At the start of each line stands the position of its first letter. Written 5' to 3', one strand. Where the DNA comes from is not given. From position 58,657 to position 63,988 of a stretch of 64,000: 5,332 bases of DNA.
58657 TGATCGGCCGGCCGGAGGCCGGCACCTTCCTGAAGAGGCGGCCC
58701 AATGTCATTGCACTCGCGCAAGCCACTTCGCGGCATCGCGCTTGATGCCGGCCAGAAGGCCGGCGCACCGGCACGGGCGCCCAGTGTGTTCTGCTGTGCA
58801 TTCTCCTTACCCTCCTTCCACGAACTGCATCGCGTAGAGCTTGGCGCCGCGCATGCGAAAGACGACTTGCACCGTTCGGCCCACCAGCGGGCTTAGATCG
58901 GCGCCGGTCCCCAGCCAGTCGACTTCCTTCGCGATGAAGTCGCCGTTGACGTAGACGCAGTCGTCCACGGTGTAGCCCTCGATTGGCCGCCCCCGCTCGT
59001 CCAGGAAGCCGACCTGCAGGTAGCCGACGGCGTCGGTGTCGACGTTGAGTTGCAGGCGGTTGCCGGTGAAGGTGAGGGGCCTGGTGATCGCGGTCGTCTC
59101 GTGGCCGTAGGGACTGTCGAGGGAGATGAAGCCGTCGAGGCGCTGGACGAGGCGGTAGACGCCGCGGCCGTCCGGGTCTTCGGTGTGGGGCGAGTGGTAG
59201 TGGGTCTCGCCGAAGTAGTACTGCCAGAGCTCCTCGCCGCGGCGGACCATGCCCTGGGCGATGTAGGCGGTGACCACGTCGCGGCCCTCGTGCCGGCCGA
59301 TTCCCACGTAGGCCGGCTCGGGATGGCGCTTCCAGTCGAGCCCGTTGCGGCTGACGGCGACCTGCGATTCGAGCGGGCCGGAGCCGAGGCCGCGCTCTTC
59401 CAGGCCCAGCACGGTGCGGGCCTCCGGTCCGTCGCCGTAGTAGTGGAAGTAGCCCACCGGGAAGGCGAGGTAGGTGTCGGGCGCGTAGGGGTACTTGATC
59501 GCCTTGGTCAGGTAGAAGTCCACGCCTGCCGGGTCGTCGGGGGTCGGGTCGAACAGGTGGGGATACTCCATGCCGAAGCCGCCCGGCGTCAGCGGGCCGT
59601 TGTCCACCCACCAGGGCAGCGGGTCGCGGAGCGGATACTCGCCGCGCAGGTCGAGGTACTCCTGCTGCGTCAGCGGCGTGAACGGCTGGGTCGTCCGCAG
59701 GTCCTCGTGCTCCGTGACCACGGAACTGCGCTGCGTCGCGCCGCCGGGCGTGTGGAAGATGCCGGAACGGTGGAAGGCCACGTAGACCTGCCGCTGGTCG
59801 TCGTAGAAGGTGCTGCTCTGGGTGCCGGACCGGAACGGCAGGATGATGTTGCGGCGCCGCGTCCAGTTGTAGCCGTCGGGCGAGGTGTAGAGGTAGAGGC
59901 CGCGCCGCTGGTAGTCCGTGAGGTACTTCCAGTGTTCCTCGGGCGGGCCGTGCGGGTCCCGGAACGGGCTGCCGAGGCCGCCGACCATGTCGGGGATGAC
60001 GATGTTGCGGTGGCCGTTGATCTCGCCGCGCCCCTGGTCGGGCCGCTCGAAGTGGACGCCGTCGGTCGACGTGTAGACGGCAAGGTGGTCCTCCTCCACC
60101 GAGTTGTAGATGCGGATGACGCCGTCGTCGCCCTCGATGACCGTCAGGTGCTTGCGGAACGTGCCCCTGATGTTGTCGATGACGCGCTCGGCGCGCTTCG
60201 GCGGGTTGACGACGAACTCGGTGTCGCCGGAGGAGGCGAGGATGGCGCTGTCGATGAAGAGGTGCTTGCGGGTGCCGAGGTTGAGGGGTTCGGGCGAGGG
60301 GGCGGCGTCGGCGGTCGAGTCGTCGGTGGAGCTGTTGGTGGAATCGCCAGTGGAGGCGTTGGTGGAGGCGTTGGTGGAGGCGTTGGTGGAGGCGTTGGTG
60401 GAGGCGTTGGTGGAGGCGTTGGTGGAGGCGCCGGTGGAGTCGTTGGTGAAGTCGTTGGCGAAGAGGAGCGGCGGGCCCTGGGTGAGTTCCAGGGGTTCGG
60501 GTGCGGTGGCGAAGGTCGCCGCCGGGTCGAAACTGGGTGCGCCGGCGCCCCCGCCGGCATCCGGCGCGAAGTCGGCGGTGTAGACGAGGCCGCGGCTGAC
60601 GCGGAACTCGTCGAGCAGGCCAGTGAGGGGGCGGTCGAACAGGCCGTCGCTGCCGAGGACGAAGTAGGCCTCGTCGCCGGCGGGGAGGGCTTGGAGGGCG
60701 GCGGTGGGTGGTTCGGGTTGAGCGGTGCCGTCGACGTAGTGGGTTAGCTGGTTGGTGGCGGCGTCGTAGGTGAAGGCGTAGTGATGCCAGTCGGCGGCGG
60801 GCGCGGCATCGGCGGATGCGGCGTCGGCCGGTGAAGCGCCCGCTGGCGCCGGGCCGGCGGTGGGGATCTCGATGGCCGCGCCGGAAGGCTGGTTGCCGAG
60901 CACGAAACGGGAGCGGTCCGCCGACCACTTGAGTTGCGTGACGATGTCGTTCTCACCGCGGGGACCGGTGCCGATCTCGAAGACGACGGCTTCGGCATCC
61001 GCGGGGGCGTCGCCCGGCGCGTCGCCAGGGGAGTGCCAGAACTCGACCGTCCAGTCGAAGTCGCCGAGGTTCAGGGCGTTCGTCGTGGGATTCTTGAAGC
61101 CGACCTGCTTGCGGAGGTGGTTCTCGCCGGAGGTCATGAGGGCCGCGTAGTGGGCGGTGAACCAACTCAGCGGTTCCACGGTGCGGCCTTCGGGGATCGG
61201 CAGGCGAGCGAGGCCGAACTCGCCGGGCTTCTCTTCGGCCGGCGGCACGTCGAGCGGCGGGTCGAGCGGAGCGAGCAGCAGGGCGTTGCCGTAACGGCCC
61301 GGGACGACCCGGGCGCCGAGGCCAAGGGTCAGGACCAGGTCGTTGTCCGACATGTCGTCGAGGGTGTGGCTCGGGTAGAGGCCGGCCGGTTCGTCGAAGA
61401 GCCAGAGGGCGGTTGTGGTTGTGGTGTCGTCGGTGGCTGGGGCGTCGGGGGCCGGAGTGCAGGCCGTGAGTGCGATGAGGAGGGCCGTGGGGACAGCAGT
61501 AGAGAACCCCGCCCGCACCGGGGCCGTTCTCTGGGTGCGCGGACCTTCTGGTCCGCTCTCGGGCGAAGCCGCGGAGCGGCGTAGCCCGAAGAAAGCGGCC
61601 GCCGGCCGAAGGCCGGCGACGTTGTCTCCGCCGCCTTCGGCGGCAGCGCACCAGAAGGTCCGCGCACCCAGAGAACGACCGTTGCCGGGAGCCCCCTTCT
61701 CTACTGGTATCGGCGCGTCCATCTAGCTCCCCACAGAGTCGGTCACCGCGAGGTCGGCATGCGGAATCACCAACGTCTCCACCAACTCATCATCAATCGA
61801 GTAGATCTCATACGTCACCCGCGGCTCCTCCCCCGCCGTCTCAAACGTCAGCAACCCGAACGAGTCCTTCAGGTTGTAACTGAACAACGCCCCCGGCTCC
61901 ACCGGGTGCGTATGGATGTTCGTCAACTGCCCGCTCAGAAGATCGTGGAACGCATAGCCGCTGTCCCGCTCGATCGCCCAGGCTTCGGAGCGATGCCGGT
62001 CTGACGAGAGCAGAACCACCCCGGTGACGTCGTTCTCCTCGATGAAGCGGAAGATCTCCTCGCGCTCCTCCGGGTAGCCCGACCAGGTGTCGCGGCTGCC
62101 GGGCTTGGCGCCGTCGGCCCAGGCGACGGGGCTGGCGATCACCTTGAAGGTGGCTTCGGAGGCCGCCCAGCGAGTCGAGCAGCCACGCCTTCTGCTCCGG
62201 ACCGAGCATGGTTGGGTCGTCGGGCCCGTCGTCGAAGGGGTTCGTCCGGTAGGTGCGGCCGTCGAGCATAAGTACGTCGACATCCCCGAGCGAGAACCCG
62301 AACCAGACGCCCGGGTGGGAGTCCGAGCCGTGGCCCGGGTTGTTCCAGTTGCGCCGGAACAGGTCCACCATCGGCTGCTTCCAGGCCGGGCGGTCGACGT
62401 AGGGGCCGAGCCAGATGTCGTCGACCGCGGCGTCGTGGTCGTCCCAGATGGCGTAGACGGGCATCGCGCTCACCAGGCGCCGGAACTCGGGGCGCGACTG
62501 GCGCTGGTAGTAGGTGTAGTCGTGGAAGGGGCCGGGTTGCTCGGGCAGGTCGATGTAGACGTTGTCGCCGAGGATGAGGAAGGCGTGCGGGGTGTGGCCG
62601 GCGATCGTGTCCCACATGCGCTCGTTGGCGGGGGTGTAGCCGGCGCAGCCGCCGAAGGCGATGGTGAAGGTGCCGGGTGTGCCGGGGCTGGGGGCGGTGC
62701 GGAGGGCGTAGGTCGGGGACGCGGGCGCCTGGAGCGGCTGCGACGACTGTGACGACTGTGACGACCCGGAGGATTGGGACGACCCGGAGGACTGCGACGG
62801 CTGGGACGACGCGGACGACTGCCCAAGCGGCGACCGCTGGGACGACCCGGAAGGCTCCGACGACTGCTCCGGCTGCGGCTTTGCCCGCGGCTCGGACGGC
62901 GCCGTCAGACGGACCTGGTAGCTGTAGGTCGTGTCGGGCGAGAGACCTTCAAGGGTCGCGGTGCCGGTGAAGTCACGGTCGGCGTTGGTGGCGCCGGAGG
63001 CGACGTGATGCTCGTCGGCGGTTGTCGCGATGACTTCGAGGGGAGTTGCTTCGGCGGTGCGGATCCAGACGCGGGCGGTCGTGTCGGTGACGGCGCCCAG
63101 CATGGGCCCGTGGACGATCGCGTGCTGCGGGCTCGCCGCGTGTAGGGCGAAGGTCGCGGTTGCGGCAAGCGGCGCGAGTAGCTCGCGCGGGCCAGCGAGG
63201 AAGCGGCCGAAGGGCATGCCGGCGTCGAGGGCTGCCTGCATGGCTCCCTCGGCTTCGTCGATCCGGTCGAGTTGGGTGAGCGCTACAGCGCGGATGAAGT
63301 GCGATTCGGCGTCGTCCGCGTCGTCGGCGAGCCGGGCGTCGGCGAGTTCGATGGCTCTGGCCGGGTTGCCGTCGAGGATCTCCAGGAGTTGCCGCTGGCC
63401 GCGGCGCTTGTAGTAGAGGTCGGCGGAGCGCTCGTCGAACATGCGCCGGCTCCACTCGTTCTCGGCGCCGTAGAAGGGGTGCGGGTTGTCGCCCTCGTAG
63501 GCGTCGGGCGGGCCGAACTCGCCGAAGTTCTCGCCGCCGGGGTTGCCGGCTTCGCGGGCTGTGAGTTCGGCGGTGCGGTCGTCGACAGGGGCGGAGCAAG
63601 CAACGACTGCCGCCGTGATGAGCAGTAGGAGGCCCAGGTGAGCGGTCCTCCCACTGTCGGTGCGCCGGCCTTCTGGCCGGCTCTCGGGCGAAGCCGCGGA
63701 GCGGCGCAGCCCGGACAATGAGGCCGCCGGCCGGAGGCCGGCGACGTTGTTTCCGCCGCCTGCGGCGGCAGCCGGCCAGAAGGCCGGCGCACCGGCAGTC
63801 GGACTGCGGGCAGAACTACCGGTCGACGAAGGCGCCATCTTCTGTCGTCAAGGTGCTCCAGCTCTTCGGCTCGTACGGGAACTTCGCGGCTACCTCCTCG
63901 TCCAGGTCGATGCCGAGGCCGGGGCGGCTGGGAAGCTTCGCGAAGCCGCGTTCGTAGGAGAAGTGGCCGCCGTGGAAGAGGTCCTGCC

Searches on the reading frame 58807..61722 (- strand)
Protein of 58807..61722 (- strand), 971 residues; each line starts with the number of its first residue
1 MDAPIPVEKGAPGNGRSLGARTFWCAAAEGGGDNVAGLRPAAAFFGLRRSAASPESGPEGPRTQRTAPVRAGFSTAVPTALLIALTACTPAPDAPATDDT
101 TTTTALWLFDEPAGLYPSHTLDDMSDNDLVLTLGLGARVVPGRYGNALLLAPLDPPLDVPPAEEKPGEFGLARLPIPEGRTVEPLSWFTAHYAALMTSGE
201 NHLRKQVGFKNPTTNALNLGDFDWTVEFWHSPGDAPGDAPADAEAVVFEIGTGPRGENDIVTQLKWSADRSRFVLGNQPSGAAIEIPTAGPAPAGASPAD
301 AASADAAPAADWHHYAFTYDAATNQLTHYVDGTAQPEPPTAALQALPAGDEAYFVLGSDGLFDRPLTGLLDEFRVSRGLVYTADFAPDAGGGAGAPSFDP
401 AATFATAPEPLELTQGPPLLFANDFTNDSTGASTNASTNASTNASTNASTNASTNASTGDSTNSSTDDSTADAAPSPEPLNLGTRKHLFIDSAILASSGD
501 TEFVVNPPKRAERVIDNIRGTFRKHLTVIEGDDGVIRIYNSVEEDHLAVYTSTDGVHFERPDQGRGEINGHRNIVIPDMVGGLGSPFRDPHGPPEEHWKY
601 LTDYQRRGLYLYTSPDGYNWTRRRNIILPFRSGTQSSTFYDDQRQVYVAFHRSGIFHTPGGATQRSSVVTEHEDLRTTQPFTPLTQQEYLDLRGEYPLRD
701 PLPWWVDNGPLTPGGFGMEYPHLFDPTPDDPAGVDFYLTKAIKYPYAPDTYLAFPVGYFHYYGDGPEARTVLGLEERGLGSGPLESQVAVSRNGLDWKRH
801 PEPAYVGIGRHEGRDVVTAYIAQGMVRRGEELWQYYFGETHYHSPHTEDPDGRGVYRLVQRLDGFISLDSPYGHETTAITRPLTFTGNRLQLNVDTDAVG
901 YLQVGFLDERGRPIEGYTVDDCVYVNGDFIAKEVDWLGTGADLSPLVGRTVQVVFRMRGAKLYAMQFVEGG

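Call 11: search_protein_families(library=pfam, proteins=[window:58807-61722:-], max_evalue=0.01)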
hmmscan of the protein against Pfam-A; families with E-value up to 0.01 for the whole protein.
window:58807-61722:- (971 aa): 1 family
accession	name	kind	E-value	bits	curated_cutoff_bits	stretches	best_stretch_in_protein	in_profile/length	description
PF13385.13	Laminin_G_3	-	2.3e-13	51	27.6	1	215-376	10-141/151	Concanavalin A-like lectin/glucanases superfamily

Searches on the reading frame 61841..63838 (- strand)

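Call 11: search_protein_families(library=pfam, proteins=[window:61841-63838:-], max_evalue=0.01)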
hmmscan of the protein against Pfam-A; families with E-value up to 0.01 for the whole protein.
window:61841-63838:- (665 aa): 5 families
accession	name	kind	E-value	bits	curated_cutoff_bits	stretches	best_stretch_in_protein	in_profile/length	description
PF25077.1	DUF7800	-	7.3e-12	45.7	27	1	240-326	3-83/89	Domain of unknown function (DUF7800)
PF09423.15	PhoD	-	3.7e-11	43.2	27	1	395-558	3-200/343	PhoD-like phosphatase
PF16656.11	Pur_ac_phosph_N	-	7.9e-05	23.6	30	1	254-311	27-80/93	Purple acid Phosphatase, N-terminal domain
PF13432.12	TPR_16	-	0.00011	23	32.7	1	157-207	11-61/65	Tetratricopeptide repeat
PF16655.11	PhoD_N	-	0.00016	22.6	30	1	244-317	2-84/90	PhoD-like phosphatase, N-terminal domain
